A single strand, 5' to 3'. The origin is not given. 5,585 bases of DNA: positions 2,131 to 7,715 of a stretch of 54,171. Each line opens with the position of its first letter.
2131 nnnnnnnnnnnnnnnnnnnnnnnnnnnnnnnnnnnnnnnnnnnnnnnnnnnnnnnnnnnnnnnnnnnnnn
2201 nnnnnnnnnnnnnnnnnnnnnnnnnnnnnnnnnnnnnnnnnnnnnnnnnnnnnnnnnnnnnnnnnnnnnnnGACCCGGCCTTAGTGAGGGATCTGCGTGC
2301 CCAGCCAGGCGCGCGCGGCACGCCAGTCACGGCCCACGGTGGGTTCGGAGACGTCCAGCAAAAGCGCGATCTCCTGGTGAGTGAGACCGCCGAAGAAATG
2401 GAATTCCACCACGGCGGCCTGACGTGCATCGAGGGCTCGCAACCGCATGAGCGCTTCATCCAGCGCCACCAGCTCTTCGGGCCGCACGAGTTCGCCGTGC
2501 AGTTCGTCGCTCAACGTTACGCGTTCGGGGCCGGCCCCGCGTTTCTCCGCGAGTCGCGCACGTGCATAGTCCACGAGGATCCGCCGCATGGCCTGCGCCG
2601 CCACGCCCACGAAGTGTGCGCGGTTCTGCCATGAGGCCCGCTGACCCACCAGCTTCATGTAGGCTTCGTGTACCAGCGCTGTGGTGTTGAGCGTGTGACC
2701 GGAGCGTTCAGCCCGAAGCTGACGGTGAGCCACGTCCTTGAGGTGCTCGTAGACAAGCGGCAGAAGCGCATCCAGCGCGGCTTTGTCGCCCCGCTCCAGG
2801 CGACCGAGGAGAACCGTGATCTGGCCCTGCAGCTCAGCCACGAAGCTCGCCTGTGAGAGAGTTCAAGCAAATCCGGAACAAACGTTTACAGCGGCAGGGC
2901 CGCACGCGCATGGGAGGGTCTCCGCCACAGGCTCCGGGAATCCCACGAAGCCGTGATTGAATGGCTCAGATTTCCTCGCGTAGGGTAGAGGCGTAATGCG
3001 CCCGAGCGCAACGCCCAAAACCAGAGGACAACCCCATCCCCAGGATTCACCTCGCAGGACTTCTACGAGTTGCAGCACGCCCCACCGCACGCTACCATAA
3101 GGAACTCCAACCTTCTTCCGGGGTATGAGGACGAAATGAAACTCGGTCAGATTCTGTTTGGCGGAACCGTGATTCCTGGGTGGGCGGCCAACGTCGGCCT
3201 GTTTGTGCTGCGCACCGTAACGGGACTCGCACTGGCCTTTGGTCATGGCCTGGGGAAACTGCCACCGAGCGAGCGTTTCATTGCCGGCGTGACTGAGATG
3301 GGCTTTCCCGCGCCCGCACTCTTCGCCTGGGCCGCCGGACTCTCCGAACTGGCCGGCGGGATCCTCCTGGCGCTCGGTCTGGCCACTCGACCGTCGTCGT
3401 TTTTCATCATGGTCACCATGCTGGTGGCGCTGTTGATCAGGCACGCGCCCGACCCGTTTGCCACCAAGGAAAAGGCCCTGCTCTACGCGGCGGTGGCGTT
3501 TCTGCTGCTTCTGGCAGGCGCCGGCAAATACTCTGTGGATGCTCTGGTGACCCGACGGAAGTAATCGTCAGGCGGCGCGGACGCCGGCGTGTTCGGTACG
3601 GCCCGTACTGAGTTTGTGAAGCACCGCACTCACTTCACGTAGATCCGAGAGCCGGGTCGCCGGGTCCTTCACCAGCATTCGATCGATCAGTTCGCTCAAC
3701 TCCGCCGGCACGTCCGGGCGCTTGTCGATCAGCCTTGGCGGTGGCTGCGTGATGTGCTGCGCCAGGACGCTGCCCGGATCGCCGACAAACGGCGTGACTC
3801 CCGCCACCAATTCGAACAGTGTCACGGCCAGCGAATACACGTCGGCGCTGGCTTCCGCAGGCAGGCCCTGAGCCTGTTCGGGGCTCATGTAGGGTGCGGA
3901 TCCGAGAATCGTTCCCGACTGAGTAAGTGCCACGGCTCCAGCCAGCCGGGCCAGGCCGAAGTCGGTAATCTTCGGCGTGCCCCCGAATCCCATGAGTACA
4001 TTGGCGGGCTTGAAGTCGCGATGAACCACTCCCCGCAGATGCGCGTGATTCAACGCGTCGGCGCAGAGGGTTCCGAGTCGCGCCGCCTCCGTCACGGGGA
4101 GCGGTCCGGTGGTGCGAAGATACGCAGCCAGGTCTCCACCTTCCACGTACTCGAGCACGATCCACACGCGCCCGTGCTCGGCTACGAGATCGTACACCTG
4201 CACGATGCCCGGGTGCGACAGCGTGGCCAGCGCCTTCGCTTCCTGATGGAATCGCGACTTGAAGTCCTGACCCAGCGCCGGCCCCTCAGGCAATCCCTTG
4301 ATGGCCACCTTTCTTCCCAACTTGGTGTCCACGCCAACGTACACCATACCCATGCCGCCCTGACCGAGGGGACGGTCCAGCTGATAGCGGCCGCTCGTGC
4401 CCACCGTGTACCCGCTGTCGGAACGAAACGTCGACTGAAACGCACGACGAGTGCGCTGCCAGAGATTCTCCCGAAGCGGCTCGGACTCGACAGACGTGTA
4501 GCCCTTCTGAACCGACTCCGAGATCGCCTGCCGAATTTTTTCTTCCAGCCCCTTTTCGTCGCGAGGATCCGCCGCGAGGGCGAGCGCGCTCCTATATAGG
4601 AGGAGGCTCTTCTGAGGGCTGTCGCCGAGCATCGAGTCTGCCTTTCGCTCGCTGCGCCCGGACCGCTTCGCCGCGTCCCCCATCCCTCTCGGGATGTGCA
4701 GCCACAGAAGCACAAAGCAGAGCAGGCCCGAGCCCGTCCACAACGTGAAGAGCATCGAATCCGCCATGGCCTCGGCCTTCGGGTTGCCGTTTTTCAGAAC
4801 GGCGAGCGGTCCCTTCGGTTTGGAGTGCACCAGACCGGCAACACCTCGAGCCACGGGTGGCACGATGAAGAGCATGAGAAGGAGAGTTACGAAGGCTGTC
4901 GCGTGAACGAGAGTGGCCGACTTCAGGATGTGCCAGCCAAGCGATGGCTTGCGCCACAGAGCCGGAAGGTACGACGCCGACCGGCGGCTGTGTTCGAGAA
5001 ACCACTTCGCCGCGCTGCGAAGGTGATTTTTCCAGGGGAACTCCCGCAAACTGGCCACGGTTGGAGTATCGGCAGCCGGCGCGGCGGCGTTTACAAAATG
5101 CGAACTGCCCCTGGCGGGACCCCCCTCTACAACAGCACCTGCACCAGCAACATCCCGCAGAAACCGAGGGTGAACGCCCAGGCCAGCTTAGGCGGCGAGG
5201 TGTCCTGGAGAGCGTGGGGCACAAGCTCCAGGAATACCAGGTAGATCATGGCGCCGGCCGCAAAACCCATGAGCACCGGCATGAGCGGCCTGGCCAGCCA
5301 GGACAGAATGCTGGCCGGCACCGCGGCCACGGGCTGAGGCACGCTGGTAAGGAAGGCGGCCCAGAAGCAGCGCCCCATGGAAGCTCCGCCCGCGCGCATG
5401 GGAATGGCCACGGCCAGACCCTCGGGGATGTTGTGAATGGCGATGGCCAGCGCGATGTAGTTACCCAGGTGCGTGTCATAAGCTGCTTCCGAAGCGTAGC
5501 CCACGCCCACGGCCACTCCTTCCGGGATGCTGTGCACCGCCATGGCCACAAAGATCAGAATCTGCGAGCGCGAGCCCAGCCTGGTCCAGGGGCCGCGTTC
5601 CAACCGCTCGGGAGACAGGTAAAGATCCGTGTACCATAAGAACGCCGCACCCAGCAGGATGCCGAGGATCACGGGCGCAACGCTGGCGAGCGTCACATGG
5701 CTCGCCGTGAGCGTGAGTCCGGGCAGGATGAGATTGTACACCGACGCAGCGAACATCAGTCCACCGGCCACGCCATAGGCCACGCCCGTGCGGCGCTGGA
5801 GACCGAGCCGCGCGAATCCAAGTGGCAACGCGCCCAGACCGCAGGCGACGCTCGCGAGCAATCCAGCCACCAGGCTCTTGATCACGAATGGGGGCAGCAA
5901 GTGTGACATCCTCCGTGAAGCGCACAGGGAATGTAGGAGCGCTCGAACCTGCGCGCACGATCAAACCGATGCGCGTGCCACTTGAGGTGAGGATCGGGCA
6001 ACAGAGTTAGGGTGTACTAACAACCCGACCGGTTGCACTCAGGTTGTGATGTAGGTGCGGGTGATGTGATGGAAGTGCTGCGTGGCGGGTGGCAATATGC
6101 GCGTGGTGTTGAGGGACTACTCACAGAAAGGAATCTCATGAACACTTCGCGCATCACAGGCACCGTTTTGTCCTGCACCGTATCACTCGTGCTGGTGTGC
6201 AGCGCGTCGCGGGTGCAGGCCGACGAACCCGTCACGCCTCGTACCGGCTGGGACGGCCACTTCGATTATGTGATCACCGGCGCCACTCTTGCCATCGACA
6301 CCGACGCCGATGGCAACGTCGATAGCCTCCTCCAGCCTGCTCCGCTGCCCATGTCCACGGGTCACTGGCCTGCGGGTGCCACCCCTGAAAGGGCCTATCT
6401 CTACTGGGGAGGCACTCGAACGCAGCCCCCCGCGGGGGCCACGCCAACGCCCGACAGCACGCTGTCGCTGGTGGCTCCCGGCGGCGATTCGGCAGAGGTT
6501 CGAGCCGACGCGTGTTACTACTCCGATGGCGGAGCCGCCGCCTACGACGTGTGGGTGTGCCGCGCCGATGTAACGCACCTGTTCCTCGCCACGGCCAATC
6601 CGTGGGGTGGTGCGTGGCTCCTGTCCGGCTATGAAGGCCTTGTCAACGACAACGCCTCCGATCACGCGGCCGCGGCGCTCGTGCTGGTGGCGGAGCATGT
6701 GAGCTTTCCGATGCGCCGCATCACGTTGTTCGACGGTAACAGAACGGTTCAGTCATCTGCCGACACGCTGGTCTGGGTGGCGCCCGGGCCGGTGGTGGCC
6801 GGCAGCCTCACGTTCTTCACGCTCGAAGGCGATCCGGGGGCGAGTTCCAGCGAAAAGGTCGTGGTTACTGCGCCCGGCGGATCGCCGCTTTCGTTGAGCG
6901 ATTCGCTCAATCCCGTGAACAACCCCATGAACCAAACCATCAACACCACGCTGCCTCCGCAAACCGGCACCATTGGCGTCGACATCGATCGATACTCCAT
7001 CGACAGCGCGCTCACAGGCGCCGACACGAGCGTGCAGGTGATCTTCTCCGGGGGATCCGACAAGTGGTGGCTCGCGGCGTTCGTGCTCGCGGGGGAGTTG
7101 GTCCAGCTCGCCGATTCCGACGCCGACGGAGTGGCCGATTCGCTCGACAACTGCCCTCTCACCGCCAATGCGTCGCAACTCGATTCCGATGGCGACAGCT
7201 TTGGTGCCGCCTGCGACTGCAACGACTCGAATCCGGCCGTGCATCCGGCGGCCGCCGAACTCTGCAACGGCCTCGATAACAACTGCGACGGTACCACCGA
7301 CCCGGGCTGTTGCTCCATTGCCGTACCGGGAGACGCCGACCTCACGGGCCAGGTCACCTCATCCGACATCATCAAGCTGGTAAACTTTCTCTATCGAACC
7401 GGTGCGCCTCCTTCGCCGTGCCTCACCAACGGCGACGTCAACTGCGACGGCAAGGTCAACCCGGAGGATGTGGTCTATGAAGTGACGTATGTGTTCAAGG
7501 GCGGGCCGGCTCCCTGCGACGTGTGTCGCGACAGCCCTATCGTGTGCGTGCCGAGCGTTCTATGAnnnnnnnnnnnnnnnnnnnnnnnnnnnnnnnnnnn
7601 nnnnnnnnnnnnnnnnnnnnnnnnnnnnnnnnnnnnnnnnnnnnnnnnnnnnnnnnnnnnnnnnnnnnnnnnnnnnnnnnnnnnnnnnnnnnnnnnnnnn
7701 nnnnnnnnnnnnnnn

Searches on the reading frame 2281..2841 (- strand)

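Call 34: search_protein_families(library=pfam, proteins=[window:2281-2841:-], max_evalue=0.00001)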
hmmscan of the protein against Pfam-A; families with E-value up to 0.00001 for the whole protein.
window:2281-2841:- (186 aa): 3 families
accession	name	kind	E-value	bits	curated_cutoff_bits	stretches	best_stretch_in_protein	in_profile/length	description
PF07638.17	Sigma70_ECF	-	2.6e-50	171.4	21.1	1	7-183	3-182/185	ECF sigma factor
PF08281.18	Sigma70_r4_2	-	4.4e-10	39.5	25.7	1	129-179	3-53/54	Sigma-70, region 4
PF04545.22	Sigma70_r4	-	1.6e-06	27.9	24.1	1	134-169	2-37/50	Sigma-70, region 4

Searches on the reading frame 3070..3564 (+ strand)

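Call 34: search_protein_families(library=pfam, proteins=[window:3070-3564:+], max_evalue=0.00001)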
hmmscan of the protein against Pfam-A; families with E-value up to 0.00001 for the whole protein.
window:3070-3564:+ (164 aa): 1 family
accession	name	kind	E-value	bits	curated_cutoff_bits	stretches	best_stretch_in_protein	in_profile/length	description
PF07681.17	DoxX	-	1.1e-15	58.4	23.6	1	43-125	1-84/85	DoxX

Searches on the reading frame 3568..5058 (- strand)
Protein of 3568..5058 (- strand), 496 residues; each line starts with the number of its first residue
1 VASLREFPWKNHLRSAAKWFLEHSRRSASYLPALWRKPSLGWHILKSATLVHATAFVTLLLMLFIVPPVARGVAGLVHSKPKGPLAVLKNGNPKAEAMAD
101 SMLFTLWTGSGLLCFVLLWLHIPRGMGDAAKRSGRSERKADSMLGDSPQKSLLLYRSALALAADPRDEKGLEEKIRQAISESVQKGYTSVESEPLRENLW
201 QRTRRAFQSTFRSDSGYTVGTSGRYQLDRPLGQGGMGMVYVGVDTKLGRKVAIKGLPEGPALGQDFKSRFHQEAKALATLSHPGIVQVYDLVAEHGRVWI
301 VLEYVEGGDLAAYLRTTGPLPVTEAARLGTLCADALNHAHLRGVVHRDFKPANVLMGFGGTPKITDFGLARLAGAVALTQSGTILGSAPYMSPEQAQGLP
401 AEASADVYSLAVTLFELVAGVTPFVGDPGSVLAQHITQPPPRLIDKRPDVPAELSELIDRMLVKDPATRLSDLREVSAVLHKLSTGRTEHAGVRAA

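Call 34: search_protein_families(library=pfam, proteins=[window:3568-5058:-], max_evalue=0.00001)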
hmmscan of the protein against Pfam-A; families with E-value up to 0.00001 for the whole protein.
window:3568-5058:- (496 aa): 3 families
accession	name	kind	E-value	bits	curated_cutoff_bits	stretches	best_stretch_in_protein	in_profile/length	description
PF00069.31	Pkinase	-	1.1e-48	166.3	31.7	1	225-471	1-253/263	Protein kinase domain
PF07714.23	PK_Tyr_Ser-Thr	-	2.2e-35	122.7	23.1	1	226-471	2-250/258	Protein tyrosine and serine/threonine kinase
PF01636.29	APH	-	8e-07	29.5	23.2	0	269-340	36-108/239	Phosphotransferase enzyme family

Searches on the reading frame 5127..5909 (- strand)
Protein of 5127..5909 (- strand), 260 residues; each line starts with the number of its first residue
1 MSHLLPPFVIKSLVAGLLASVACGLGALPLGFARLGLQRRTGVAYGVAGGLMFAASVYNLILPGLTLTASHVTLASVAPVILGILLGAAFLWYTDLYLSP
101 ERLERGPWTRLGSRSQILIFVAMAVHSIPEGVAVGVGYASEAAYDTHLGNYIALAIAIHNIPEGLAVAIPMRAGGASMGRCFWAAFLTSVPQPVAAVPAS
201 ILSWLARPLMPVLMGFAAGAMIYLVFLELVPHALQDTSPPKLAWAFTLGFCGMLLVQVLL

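Call 34: search_protein_families(library=pfam, proteins=[window:5127-5909:-], max_evalue=0.00001)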
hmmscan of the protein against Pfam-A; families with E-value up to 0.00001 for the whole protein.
window:5127-5909:- (260 aa): 1 family
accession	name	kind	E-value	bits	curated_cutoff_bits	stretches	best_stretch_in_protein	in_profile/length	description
PF02535.28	Zip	-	2.7e-21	76.6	35.1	1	116-256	178-322/323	ZIP Zinc transporter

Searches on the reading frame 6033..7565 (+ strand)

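Call 34: search_protein_families(library=pfam, proteins=[window:6033-7565:+], max_evalue=0.00001)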
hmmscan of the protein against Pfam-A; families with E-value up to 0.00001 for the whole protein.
window:6033-7565:+ (510 aa): 2 families
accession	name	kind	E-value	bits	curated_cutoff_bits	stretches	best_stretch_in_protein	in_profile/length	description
PF11617.13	Cu-binding_MopE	-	5.4e-13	49.4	27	1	395-423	1-29/30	Putative metal-binding motif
PF02412.23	TSP_3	-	9.2e-06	25.7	25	1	361-382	15-36/36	Thrombospondin type 3 repeat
